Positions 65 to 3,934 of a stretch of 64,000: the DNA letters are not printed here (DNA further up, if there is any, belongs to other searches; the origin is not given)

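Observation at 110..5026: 1638-aa six-domain multicopper oxidase with a single HCH motif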

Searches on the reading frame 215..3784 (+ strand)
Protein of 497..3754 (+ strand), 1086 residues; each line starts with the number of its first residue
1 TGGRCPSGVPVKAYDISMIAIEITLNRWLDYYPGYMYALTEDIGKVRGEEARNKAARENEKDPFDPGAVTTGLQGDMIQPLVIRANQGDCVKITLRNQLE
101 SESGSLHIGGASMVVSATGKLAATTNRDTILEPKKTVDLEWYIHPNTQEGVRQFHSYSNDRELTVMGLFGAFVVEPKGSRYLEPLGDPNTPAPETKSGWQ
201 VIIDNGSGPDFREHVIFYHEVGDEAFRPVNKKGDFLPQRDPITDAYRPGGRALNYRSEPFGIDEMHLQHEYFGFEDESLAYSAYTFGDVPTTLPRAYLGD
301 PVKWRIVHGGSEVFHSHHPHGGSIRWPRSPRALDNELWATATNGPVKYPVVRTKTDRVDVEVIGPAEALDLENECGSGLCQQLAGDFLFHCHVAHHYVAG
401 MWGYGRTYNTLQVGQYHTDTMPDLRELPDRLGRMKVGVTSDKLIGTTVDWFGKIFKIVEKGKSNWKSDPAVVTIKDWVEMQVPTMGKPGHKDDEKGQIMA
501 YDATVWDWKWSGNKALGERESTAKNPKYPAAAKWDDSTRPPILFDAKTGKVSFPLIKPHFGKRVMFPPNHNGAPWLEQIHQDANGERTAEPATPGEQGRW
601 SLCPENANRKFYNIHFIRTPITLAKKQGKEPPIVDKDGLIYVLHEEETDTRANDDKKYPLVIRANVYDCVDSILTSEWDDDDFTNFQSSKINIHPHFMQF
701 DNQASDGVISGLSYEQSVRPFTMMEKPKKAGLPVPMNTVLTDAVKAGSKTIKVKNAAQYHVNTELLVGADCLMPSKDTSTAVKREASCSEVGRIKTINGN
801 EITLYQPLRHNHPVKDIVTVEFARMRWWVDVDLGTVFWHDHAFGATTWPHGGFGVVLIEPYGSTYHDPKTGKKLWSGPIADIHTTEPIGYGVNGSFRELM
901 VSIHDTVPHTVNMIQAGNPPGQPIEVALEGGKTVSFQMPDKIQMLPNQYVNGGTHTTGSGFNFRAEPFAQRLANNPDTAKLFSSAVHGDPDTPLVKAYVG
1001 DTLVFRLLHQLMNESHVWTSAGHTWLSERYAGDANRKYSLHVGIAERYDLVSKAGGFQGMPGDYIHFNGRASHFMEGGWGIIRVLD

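Call 46: search_protein_representatives(protein=window:497-3754:+)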
Query: 1086 residues. Proteins with E-value up to 0.001 (for the whole library): 1724; up to 1e-10: 1050; up to 1e-30: 357. The best 150 are listed.
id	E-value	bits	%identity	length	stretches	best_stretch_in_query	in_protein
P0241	0.0e+00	1424.8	50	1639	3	2-1086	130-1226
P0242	0.0e+00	1202.0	48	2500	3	2-1086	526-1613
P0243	0.0e+00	1069.9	47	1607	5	2-913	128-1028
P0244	2.4e-260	883.1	43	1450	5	3-909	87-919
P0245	1.9e-254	863.6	44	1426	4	2-908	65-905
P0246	1.5e-226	771.2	41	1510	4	4-915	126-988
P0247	7.8e-224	762.2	44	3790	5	4-910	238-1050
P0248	3.6e-216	736.9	50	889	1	3-884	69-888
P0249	2.0e-210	717.8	42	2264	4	2-906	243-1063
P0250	3.4e-209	713.8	48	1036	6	542-910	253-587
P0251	1.1e-206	705.5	44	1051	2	5-910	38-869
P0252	7.9e-203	692.7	41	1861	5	11-900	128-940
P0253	3.3e-198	677.4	42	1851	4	4-905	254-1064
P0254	1.2e-196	672.2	40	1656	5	10-513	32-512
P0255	1.3e-196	672.1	41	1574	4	12-885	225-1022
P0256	2.2e-195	668.0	40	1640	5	3-904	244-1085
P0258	3.6e-193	660.7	38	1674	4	3-906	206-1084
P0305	7.1e-111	388.2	35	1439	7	9-413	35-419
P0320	1.7e-90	320.7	38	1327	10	826-1086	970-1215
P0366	3.5e-67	243.4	34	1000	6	823-1086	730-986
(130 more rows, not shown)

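Call 47: list_cluster_members(proteins=[P0241, P0242, P0243, P0244, P0245, P0246, P0252, P0254, P0256, P0258])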
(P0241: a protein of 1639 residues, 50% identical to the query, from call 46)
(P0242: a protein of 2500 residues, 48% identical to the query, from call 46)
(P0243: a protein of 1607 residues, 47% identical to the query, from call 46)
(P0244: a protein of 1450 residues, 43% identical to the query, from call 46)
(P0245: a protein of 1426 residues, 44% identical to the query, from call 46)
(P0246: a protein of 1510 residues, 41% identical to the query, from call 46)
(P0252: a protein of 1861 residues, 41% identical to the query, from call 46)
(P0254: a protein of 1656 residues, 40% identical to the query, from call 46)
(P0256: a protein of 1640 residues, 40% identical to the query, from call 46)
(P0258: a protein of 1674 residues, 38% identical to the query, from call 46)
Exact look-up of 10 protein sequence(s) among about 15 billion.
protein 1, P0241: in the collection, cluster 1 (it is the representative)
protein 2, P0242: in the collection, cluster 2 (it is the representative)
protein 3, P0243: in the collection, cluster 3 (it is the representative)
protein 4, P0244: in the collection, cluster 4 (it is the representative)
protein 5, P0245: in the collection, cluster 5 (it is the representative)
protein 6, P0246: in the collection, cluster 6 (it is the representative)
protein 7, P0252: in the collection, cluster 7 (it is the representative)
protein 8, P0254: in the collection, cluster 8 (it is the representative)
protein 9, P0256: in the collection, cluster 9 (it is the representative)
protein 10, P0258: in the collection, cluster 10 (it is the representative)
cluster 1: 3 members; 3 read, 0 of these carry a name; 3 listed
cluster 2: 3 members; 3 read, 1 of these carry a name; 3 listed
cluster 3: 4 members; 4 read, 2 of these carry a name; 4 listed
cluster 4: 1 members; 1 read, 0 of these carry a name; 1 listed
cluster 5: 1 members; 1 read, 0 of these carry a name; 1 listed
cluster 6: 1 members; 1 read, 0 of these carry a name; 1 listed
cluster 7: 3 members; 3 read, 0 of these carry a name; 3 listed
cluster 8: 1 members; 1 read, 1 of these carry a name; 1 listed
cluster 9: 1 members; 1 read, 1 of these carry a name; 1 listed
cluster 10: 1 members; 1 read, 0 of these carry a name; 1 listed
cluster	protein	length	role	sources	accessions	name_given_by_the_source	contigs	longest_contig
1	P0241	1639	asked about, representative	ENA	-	-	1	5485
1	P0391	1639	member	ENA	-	-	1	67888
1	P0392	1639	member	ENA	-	-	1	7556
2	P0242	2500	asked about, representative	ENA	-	-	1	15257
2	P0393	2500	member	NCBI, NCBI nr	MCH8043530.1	MAG: DUF3347 domain-containing protein [Planctomycetes bacterium] | DUF3347 domain-containing protein [Planctomycetota bacterium]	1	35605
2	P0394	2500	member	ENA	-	-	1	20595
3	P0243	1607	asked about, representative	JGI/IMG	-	hypothetical protein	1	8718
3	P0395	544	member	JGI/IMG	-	hypothetical protein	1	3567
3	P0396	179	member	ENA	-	-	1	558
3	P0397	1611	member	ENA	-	-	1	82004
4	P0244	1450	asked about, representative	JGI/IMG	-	-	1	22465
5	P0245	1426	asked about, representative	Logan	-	-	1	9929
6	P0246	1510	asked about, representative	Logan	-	-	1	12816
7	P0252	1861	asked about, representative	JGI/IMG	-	-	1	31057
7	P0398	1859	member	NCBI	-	-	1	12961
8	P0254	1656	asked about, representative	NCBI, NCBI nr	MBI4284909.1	MAG: multicopper oxidase domain-containing protein [Chloroflexi bacterium] | multicopper oxidase domain-containing protein [Chloroflexota bacterium]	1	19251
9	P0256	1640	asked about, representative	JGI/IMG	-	hypothetical protein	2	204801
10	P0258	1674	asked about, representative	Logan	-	-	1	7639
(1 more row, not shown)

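Call 64: find_encoding_contigs(protein=P0256, flank=8000, max_places=2)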
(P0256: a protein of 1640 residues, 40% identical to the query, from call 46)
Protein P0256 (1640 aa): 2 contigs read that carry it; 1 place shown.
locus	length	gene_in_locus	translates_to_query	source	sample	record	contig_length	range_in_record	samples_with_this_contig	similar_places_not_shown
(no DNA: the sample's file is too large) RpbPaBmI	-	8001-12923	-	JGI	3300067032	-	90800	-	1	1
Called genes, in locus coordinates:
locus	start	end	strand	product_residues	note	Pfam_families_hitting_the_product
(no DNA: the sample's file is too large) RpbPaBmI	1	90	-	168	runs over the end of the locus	PF03802:CitX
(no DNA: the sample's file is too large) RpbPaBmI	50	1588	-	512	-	PF04223:CitF, PF13336:AcetylCoA_hyd_C (weak)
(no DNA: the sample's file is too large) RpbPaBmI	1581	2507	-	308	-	PF03328:HpcH_HpaI, PF15617:C-C_Bond_Lyase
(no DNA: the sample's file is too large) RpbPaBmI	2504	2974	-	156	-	PF03479:PCC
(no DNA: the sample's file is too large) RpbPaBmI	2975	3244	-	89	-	PF06857:ACP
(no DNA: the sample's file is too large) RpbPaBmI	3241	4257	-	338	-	PF08218:Citrate_ly_lig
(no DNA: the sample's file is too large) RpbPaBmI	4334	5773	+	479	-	PF01979:Amidohydro_1, PF07969:Amidohydro_3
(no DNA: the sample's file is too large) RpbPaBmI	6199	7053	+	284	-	PF02630:SCO1-SenC, PF26971:TM-like_Thioredoxin-like_C (faint), PF04314:LpqE-like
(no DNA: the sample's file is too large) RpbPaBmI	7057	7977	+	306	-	-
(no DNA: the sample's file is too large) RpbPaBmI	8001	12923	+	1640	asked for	PF07732:Cu-oxidase_3 (weak)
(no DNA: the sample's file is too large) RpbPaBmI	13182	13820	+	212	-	PF06821:Ser_hydrolase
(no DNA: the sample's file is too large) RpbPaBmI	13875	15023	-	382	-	PF02608:Bmp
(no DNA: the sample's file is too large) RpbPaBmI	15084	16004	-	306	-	PF02653:BPD_transp_2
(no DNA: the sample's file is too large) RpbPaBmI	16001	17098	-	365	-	PF02653:BPD_transp_2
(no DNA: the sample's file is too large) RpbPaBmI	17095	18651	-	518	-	PF00005:ABC_tran, PF13304:AAA_21 (faint)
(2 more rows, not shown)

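Call 65: find_encoding_contigs(protein=P0391, flank=8000, max_places=1)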
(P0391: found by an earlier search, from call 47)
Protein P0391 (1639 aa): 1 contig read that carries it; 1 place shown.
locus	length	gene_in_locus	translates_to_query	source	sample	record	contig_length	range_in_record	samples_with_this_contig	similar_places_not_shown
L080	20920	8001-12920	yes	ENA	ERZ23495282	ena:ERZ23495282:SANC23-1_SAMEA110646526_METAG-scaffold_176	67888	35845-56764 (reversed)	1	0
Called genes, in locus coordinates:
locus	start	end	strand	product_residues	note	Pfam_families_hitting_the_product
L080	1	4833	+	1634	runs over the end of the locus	PF07732:Cu-oxidase_3 (faint)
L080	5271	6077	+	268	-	PF13620:CarboxypepD_reg (weak), PF14686:fn3_3 (faint)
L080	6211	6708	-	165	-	PF02915:Rubrerythrin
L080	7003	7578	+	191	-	PF04542:Sigma70_r2, PF08281:Sigma70_r4_2, PF04545:Sigma70_r4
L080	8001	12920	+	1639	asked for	PF07732:Cu-oxidase_3 (faint)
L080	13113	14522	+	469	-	PF00034:Cytochrom_C, PF02433:FixO (faint), PF13442:Cytochrome_CBB3, PF00034:Cytochrom_C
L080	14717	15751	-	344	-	PF12796:Ank_2, PF12796:Ank_2, PF00023:Ank, PF13637:Ank_4, PF12796:Ank_2, PF13637:Ank_4, PF13857:Ank_5, PF12796:Ank_2, +8 more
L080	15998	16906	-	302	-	PF03781:FGE-sulfatase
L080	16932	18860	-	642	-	PF14495:Cytochrom_C550 (faint), PF00034:Cytochrom_C (weak), PF13442:Cytochrome_CBB3, PF00034:Cytochrom_C, PF13442:Cytochrome_CBB3 (weak), PF00034:Cytochrom_C, PF13442:Cytochrome_CBB3, PF09459:EB_dh, +1 more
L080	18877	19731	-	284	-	-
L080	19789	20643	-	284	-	PF14686:fn3_3, PF13620:CarboxypepD_reg (weak)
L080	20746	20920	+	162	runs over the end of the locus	PF00578:AhpC-TSA, PF08534:Redoxin, PF13905:Thioredoxin_8 (weak)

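Call 66: find_encoding_contigs(protein=P0397, flank=8000, max_places=1)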
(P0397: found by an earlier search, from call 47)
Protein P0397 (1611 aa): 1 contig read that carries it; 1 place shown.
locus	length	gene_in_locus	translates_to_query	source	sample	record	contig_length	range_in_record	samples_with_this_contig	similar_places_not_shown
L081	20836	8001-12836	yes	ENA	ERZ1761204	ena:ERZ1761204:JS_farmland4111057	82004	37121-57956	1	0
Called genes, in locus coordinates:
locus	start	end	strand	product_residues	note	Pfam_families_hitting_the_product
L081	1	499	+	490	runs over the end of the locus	PF12710:HAD, PF01040:UbiA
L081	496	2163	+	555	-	-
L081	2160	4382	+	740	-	PF25778:DUF7948, PF06739:SBBP (weak)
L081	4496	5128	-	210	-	-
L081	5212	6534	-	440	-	PF14238:DUF4340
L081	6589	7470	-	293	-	PF13623:SurA_N_2 (faint), PF13624:SurA_N_3, PF09312:SurA_N (weak)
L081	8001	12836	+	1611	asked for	PF07731:Cu-oxidase_2 (faint), PF07732:Cu-oxidase_3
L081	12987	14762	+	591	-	-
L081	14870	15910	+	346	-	-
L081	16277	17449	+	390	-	-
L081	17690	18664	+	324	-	PF13623:SurA_N_2, PF13624:SurA_N_3, PF13145:Rotamase_2, PF13616:Rotamase_3, PF00639:Rotamase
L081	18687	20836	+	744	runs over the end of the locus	PF26549:Tricorn_N (faint), PF07676:PD40 (faint), PF25852:DUF6242_C (faint), PF02012:BNR (faint), PF15902:Sortilin-Vps10 (faint)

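Call 67: predict_structure(alignment_id=A3)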
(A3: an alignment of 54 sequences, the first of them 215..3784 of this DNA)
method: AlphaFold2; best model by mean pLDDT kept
length: 1190 residues; sequences in the alignment: 54
mean_pLDDT: 84.7   pTM: 0.84
mean pLDDT of the five models: 84.7, 84.0, 83.5, 81.7, 81.1
residues with pLDDT >= 90: 739; 70-90: 288; 50-70: 36; < 50: 127
segments of 3 or more residues with pLDDT < 50: 1-37, 50-95, 1002-1034, 1040-1043, 1046-1050
pLDDT, mean of each block of 10 residues (from residue 1): 25 39 42 45 53 42 26 27 28 57 94 97 95 98 98 93 94 97 96 93 89 83 91 93 91 82 95 94 91 94 92 88 92 80 94 90 90 92 95 93 89 88 78 76 89 89 89 92 90 93 94 93 92 97 90 91 92 94 96 96 97 93 92 96 94 95 92 81 88 90 95 91 83 94 93 96 96 75 90 93 92 92 85 96 97 95 91 88 94 96 95 96 94 86 89 96 94 96 93 89 36 33 31 47 45 83 84 89 92 96 80 93 89 87 94 94 83 94 93
secondary structure, 60 per line:
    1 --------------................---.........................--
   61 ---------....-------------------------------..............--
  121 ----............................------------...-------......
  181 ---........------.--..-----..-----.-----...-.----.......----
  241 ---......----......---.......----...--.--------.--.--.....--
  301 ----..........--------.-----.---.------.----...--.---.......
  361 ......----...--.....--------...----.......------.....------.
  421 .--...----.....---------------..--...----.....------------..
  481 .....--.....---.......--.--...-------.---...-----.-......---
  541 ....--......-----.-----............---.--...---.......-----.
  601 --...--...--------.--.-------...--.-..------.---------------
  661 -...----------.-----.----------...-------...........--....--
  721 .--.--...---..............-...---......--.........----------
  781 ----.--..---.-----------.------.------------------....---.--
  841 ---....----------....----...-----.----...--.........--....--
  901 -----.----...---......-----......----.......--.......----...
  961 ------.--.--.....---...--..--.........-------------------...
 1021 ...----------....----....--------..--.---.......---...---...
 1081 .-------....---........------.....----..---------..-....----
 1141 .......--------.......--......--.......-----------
elements in order (helices of 4 or more, strands of 3 or more residues): H15-30 H34-58 H70-73 E105-118 E125-133 H134-152 E175-180 E184-191 E230-236 E244-249 H254-259 E263-269 E274-276 E294-298 E305-314 E345-347 H354-366 H377-380 E389-391 E396-402 E409-413 H431-435 E455-457 E462-466 E479-485 H488-492 E496-502 H534-537 E541-544 E547-552 E564-567 H568-575 H588-594 E603-605 E608-610 E702-712 E715-718 E727-729 E733-737 H738-746 E754-759 E762-770 E831-834 E844-847 E858-861 E866-868 E879-881 E884-892 E895-898 E911-913 E917-922 E928-933 H938-944 E947-953 E958-960 E973-977 E981-983 E990-998 H1018-1023 H1034-1037 H1042-1045 H1062-1068 H1078-1081 E1089-1092 E1096-1103 E1110-1114 E1133-1136 E1141-1147 E1156-1162 H1165-1170 E1173-1179
